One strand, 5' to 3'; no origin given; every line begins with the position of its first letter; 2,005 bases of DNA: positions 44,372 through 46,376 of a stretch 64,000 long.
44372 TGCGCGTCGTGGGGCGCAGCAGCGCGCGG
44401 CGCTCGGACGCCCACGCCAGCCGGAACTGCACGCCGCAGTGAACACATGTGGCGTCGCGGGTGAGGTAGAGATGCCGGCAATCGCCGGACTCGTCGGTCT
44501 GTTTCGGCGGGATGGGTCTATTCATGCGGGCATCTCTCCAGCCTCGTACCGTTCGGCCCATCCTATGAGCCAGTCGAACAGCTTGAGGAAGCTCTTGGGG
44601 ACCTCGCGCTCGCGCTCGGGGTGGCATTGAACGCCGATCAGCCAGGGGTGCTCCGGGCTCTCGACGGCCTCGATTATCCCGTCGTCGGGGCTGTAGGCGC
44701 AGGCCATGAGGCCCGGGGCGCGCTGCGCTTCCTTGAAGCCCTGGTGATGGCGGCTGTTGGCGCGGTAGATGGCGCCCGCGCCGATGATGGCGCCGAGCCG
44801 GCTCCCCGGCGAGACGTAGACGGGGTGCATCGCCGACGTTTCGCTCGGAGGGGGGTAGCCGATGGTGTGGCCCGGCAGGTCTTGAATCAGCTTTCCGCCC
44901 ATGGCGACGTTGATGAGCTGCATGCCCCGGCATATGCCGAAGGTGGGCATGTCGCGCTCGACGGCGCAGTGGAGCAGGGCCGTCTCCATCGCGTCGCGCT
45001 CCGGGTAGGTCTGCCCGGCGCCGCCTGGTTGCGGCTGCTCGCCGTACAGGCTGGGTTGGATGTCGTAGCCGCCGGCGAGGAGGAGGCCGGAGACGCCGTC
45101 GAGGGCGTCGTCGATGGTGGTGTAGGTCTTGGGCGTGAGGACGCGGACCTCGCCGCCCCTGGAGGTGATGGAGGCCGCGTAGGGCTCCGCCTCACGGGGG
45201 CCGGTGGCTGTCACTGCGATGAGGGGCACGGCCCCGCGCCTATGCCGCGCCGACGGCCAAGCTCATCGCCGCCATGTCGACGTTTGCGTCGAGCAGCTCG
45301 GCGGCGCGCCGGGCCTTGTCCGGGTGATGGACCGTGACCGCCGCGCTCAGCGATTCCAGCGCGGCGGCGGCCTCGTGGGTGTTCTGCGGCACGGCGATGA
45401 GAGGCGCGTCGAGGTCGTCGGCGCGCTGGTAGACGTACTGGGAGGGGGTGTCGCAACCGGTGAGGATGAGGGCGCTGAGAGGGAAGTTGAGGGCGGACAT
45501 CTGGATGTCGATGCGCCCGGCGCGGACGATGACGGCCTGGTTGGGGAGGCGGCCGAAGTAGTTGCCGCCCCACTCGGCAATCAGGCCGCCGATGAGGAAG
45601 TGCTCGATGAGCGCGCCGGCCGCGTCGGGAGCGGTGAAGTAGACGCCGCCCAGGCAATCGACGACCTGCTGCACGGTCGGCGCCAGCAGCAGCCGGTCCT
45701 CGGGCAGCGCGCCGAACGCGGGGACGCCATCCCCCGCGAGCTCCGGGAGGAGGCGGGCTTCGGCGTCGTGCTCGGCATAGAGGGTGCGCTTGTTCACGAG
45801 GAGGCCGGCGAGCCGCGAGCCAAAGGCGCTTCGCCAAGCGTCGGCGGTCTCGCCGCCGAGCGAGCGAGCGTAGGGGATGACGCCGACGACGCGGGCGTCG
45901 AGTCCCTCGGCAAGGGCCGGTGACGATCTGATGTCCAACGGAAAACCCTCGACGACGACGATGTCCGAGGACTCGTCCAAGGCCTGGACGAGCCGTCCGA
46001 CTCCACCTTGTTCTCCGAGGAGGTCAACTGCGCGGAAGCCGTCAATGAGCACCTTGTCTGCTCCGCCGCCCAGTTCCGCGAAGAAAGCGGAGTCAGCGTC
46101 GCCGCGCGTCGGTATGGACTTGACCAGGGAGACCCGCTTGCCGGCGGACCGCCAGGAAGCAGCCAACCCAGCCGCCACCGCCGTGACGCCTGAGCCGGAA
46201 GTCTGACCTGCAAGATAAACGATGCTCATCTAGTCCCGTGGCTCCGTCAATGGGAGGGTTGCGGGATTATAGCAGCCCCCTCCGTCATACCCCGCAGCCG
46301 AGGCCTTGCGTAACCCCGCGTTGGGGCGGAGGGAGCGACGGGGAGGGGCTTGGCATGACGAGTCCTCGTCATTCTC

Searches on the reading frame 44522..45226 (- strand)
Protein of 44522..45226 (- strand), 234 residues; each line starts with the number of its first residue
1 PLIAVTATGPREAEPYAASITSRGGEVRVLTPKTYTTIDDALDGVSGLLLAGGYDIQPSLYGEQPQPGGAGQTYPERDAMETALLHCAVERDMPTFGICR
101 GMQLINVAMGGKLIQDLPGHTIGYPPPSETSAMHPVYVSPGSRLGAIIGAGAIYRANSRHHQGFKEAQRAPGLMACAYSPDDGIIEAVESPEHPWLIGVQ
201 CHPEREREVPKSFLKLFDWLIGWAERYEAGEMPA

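Call 41: search_protein_families(library=pfam, proteins=[window:44522-45226:-], max_evalue=0.001)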
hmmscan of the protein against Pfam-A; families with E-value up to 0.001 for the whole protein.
window:44522-45226:- (234 aa): 2 families
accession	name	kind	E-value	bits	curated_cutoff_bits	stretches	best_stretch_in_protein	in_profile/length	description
PF07722.19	Peptidase_C26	-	7.5e-47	160.3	20.5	1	15-204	28-219/219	Peptidase C26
PF00117.34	GATase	-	6.6e-14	52.4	22.8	1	82-206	62-174/190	Glutamine amidotransferase class-I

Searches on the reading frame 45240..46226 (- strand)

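Call 41: search_protein_families(library=pfam, proteins=[window:45240-46226:-], max_evalue=0.001)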
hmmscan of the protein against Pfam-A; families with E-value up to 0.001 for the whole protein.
window:45240-46226:- (328 aa): 3 families
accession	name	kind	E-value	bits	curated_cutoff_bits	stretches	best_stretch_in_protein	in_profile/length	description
PF07085.17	DRTGG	-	4e-14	52.8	25.2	1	188-292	2-104/105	DRTGG domain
PF13500.12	AAA_26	-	0.00019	21.8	27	0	3-95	3-107/198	AAA domain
PF01656.29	CbiA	-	0.00041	20.7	25.4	1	5-178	3-113/125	CobQ/CobB/MinD/ParA nucleotide binding domain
